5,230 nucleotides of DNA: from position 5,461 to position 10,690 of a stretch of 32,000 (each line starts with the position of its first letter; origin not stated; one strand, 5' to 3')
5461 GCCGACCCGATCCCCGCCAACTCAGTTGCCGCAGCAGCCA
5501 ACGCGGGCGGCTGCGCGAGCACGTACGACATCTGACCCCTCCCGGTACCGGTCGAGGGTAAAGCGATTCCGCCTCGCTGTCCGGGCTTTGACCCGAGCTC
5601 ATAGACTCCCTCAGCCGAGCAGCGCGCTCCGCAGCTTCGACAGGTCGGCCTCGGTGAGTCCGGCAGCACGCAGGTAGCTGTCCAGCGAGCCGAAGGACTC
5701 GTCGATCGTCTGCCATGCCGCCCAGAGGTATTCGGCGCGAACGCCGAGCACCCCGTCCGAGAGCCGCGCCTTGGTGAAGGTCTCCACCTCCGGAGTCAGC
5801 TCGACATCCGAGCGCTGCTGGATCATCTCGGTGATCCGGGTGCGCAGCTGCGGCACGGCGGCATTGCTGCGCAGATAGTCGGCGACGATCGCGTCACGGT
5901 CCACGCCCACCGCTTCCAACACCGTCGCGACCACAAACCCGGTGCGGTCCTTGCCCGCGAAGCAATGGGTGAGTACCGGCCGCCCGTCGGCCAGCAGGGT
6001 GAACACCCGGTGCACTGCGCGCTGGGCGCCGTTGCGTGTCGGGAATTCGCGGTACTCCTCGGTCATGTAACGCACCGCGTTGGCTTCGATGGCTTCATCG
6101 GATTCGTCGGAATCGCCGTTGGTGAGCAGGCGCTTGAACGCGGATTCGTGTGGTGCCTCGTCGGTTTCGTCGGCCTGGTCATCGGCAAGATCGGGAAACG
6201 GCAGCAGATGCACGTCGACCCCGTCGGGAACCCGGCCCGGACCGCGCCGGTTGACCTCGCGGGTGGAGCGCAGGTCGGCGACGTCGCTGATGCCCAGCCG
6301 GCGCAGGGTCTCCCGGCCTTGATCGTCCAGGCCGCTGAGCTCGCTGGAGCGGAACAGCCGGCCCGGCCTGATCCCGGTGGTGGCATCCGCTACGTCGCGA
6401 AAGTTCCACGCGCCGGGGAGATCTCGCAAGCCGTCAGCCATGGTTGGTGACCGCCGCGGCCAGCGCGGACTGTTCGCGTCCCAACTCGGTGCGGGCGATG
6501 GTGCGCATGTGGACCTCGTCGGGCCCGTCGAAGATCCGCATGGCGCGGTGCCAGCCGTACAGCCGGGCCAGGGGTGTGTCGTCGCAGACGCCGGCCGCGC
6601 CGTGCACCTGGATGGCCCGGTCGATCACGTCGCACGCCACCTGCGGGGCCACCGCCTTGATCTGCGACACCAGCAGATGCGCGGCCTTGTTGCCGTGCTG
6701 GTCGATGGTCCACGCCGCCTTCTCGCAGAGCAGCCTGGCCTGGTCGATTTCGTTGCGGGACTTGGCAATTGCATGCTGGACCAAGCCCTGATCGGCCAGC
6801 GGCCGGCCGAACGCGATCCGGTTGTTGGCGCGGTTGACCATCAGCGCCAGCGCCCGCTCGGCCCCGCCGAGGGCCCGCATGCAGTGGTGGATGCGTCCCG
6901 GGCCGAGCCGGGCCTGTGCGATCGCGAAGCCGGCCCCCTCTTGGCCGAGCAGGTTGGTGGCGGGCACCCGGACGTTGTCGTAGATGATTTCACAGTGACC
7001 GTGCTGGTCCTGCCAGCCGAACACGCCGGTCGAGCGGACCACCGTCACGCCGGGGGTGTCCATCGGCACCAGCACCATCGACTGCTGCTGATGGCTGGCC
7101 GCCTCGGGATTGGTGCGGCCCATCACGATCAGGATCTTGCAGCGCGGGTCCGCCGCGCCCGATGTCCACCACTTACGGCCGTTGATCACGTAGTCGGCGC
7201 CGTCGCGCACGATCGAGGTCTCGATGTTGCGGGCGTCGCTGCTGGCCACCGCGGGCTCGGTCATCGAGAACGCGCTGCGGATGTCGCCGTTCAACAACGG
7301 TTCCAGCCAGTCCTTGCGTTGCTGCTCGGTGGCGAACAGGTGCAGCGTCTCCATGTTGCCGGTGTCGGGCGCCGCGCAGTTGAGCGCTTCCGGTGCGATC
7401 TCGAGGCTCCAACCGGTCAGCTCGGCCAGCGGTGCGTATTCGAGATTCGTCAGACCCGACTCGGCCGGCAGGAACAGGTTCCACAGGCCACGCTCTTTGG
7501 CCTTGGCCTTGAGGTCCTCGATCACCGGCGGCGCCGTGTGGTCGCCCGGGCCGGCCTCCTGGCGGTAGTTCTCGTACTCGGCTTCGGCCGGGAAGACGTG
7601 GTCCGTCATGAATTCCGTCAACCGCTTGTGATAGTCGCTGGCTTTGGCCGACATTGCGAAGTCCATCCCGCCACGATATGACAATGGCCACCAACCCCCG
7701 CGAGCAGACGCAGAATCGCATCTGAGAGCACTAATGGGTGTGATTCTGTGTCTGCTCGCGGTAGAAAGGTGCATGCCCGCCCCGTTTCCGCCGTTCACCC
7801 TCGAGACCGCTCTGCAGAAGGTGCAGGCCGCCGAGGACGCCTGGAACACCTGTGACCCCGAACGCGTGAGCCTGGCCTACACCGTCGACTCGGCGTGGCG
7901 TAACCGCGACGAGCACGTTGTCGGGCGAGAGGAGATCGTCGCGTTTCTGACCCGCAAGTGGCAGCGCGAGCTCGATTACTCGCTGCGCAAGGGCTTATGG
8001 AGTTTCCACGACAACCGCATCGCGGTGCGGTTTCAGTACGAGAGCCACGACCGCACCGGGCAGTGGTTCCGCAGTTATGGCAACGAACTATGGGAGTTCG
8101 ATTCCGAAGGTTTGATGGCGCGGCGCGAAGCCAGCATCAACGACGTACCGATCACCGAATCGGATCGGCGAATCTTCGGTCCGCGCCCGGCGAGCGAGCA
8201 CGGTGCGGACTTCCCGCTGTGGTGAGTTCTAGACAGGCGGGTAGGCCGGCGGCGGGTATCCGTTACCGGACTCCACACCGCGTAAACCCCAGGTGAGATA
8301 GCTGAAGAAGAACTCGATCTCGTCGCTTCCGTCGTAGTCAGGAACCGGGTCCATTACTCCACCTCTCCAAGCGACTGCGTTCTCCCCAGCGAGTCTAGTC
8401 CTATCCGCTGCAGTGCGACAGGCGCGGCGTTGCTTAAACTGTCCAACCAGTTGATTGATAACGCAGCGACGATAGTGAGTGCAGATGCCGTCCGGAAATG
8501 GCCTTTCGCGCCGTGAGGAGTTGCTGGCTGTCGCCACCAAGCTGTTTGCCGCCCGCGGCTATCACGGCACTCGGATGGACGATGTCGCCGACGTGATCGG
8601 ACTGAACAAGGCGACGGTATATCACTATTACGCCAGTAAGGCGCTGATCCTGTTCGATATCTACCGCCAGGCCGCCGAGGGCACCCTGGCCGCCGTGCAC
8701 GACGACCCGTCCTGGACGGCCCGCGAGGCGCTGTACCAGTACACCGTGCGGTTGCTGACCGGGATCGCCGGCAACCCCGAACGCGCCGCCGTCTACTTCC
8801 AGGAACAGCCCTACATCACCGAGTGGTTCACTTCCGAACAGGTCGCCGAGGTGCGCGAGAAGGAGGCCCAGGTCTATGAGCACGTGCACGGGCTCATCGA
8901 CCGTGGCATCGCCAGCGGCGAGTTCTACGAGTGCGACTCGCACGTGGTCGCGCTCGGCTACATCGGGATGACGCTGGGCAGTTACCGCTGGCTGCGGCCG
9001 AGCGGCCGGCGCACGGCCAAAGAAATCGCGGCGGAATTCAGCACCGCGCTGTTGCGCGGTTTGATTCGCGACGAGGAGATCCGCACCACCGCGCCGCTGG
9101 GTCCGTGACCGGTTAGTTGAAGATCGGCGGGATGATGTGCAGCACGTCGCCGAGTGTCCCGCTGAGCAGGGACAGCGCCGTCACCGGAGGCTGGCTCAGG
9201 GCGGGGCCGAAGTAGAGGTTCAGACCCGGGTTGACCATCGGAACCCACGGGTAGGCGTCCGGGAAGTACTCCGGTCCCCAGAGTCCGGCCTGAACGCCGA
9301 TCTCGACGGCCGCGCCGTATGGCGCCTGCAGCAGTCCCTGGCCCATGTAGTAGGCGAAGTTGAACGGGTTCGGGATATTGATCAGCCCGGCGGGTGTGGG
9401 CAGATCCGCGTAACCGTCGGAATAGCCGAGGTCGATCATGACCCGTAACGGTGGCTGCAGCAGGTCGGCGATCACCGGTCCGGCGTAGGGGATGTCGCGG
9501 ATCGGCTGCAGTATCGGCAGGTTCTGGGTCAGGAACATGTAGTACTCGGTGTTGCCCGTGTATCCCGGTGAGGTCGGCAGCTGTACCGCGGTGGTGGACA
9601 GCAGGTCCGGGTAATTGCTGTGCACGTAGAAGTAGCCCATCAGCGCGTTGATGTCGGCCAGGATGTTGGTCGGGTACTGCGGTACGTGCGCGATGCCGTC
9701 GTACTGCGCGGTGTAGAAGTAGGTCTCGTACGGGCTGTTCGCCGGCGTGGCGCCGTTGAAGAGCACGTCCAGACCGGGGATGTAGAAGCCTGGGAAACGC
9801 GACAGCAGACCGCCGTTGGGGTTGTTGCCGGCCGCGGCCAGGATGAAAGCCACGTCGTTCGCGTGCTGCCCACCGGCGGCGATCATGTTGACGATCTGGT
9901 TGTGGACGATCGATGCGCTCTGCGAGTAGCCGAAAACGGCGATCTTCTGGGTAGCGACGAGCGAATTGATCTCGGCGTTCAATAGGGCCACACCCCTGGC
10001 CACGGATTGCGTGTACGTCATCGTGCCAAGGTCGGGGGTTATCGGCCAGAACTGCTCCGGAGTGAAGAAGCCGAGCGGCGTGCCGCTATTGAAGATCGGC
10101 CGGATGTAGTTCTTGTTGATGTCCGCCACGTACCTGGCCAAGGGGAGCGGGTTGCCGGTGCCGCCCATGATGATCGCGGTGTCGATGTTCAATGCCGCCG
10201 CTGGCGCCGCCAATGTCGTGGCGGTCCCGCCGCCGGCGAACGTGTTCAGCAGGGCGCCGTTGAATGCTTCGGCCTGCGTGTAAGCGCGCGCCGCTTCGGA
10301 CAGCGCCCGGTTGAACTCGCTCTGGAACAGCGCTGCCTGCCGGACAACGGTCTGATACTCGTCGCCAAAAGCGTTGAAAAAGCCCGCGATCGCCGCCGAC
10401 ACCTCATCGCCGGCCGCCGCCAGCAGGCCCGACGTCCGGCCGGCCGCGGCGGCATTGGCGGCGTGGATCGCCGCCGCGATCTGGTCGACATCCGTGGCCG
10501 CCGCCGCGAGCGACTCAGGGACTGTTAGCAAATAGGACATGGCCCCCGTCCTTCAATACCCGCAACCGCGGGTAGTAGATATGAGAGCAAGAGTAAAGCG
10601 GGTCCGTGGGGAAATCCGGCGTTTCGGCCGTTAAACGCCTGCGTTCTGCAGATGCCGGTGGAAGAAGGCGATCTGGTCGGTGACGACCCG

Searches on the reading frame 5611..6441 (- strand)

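Call 26: search_protein_families(library=pfam, proteins=[window:5611-6441:-], max_evalue=0.00001)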
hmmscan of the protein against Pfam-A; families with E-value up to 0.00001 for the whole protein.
window:5611-6441:- (276 aa): 1 family
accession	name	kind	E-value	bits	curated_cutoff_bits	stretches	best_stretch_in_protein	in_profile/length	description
PF13350.11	Y_phosphatase3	-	7.4e-62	209.9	22.2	1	7-275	2-239/240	Tyrosine phosphatase family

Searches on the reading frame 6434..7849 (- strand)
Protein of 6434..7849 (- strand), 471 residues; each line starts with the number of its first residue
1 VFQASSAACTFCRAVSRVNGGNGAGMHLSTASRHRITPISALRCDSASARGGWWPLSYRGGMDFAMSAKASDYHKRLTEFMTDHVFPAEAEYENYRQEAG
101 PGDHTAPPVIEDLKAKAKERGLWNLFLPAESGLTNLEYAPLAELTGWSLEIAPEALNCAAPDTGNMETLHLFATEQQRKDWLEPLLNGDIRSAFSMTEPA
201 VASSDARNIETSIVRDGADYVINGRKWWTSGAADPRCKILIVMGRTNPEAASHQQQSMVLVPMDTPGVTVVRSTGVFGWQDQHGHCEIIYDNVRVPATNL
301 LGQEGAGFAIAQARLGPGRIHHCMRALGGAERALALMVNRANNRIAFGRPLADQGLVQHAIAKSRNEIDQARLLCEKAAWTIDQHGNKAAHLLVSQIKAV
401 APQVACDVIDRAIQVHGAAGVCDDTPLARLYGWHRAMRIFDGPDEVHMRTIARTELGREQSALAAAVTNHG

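Call 26: search_protein_families(library=pfam, proteins=[window:6434-7849:-], max_evalue=0.00001)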
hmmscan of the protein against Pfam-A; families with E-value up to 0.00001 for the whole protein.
window:6434-7849:- (471 aa): 3 families
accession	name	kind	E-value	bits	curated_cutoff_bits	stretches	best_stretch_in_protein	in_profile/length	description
PF00441.29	Acyl-CoA_dh_1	-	7.9e-41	140.1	22.4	1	305-454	1-148/150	Acyl-CoA dehydrogenase, C-terminal domain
PF02770.24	Acyl-CoA_dh_M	-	3.5e-20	72.4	33.3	1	193-293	1-97/97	Acyl-CoA dehydrogenase, middle domain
PF08028.16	Acyl-CoA_dh_2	-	2.3e-15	57.5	22.7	1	321-430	2-119/134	Acyl-CoA dehydrogenase, C-terminal domain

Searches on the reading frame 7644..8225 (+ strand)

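Call 26: search_protein_families(library=pfam, proteins=[window:7644-8225:+], max_evalue=0.00001)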
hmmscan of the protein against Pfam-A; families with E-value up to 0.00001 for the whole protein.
window:7644-8225:+ (193 aa): 2 families
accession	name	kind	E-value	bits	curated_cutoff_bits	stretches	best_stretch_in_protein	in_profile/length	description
PF07080.17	DUF1348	-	6e-65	217.5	22.1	1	49-177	1-129/130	Protein of unknown function (DUF1348)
PF12680.13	SnoaL_2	-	2.3e-07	31.8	27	1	61-160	2-101/102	SnoaL-like domain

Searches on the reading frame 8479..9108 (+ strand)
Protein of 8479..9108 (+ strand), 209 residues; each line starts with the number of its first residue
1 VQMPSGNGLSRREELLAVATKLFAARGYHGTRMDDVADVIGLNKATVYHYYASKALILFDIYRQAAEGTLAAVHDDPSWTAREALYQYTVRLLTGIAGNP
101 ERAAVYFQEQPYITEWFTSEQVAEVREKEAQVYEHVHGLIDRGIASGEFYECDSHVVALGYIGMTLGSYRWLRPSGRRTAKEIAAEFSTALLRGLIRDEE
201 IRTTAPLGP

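Call 26: search_protein_families(library=pfam, proteins=[window:8479-9108:+], max_evalue=0.00001)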
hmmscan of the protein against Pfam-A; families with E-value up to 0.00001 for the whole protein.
window:8479-9108:+ (209 aa): 2 families
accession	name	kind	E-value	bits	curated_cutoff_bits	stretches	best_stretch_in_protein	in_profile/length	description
PF17932.6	TetR_C_24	-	6.6e-20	71.9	26.4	1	80-195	3-114/114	Tetracyclin repressor-like, C-terminal domain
PF00440.29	TetR_N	-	2.3e-13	50.1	24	1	15-58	1-44/47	Bacterial regulatory proteins, tetR family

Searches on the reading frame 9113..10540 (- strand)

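Call 9: search_protein_families(library=pfam, proteins=[window:9113-10540:-])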
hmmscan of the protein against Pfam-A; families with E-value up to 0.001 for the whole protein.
window:9113-10540:- (475 aa): 3 families
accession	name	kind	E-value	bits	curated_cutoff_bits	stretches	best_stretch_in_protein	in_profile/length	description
PF08237.17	PE-PPE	-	3.2e-74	249.7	21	1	158-374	8-228/228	PE-PPE domain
PF00934.25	PE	-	3.5e-26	91.8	22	1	5-94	2-91/91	PE family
PF10824.14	T7SS_ESX_EspC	-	0.00067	20.5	23.5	1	6-98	7-98/100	Excreted virulence factor EspC, type VII ESX diderm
